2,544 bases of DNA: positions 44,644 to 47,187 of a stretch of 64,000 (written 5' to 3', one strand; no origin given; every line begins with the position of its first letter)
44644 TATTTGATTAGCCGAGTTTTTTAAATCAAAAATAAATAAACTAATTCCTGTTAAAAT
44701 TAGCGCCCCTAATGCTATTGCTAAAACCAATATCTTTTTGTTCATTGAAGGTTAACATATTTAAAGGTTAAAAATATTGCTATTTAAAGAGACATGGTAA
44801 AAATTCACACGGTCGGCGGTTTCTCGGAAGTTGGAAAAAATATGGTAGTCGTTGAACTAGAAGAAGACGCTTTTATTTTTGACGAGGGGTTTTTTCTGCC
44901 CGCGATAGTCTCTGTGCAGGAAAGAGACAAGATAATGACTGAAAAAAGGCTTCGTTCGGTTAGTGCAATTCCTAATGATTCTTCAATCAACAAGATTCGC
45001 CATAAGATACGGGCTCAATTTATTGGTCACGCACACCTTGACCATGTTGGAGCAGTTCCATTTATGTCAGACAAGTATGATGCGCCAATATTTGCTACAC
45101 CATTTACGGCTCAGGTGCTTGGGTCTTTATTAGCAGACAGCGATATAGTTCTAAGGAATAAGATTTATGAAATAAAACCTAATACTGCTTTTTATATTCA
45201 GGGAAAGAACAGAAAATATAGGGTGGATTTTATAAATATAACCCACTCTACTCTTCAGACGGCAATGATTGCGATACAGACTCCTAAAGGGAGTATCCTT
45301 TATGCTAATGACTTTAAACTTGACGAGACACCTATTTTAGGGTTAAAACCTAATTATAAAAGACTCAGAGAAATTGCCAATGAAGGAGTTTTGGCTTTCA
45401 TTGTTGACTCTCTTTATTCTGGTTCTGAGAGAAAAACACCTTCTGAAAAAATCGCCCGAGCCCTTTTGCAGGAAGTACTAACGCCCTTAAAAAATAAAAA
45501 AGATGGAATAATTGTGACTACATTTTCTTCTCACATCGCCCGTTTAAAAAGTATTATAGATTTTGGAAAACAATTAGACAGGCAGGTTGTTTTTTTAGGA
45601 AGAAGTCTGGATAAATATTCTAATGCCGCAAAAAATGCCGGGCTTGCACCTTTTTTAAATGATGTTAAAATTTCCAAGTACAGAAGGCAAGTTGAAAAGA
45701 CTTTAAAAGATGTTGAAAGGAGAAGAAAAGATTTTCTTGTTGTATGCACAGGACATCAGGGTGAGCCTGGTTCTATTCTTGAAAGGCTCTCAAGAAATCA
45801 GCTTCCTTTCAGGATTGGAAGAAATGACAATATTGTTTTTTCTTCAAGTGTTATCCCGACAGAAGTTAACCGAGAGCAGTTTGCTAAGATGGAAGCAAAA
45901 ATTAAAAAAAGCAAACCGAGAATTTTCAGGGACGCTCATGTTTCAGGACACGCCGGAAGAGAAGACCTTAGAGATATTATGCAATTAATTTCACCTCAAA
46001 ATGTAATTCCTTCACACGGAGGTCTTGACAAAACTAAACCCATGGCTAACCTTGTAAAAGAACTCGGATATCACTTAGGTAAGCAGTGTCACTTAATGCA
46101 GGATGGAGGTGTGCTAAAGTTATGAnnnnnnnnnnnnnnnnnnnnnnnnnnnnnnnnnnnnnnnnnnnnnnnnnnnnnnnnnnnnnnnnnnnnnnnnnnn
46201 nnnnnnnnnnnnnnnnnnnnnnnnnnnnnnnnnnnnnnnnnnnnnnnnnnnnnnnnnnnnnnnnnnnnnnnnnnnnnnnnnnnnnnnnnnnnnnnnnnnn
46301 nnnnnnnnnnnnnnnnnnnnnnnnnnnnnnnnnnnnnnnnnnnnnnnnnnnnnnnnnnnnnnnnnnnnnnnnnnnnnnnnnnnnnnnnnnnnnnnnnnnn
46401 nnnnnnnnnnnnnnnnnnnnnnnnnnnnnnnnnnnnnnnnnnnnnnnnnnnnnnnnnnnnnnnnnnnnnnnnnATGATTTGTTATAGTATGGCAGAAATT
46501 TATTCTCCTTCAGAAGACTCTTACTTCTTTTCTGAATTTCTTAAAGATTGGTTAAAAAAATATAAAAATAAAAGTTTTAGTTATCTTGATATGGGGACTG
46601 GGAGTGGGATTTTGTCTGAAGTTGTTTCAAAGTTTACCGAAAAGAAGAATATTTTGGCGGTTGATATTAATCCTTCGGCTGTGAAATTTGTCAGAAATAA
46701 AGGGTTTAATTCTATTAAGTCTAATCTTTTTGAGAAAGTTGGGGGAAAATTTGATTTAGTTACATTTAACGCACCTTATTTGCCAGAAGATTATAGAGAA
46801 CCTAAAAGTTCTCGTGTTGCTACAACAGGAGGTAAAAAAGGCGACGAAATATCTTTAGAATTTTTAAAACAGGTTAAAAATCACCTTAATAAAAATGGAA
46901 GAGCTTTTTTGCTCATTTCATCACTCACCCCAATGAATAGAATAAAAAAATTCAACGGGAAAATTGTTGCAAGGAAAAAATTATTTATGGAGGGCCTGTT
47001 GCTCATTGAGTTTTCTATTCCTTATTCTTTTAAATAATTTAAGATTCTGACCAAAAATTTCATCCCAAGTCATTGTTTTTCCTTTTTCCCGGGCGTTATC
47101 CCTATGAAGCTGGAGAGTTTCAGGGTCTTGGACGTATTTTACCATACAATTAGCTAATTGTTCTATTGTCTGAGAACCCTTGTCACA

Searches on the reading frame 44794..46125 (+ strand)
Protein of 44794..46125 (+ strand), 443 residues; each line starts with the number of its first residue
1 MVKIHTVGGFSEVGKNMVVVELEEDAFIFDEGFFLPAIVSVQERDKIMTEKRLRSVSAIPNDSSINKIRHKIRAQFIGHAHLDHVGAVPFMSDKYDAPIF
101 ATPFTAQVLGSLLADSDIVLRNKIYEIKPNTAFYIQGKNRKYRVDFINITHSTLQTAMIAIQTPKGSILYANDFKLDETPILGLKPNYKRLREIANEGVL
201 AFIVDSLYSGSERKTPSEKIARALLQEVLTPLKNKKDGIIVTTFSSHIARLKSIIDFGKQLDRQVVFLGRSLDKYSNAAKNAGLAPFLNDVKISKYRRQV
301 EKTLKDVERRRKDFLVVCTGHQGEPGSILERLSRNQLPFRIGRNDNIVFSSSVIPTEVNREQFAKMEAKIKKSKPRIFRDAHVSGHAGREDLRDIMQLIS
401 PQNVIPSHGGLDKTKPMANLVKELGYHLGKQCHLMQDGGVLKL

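Call 14: search_protein_families(library=pfam, proteins=[window:44794-46125:+], max_evalue=0.001)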
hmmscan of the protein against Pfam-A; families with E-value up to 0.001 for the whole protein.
window:44794-46125:+ (443 aa): 4 families
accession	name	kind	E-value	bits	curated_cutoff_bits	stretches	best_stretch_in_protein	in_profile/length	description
PF22505.1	RNase_J_b_CASP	-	2.3e-22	79.6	27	1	238-357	3-115/126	Ribonuclease J, beta-CASP domain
PF07521.17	RMMBL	-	1.4e-08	35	21.6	1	381-427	12-59/63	Zn-dependent metallo-hydrolase RNA specificity domain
PF00753.33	Lactamase_B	-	9e-05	22.9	22.7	1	16-177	7-153/196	Metallo-beta-lactamase superfamily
PF12706.13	Lactamase_B_2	-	0.00011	22.4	27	1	71-176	30-145/200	Beta-lactamase superfamily domain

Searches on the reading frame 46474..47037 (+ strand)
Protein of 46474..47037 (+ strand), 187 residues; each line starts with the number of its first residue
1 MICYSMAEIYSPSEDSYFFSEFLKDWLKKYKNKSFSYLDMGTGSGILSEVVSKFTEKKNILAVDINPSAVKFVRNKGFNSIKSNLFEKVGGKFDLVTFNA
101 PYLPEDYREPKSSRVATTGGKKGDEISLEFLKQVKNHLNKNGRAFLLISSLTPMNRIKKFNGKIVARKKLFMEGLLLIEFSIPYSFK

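Call 14: search_protein_families(library=pfam, proteins=[window:46474-47037:+], max_evalue=0.001)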
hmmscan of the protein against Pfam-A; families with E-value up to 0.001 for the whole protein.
window:46474-47037:+ (187 aa): 9 families
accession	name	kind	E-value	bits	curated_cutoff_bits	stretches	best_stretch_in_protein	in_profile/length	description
PF05175.20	MTS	-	5.6e-10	39.6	23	1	22-157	22-149/170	Methyltransferase small domain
PF06325.19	PrmA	-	8.2e-08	32.5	22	1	26-85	154-213/296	Ribosomal protein L11 methyltransferase (PrmA)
PF13489.12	Methyltransf_23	-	7.7e-06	26.2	27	1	23-146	13-116/164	Methyltransferase domain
PF02475.24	TRM5-TYW2_MTfase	-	4.7e-05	23.8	28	1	37-76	40-80/164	TRM5/TYW2 methyltransferase domain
PF13847.12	Methyltransf_31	-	7.8e-05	22.8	27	1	33-102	3-84/145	Methyltransferase domain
PF13649.12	Methyltransf_25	-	0.00027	22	27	0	38-98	2-70/97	Methyltransferase domain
PF08241.18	Methyltransf_11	-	0.00033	21.7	21.2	0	38-97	1-65/95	Methyltransferase domain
PF08242.18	Methyltransf_12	-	0.00063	20.9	30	0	38-98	1-71/98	Methyltransferase domain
PF07669.17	Eco57I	-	0.00063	20.3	25.3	0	82-167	69-156/171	Eco57I restriction-modification methylase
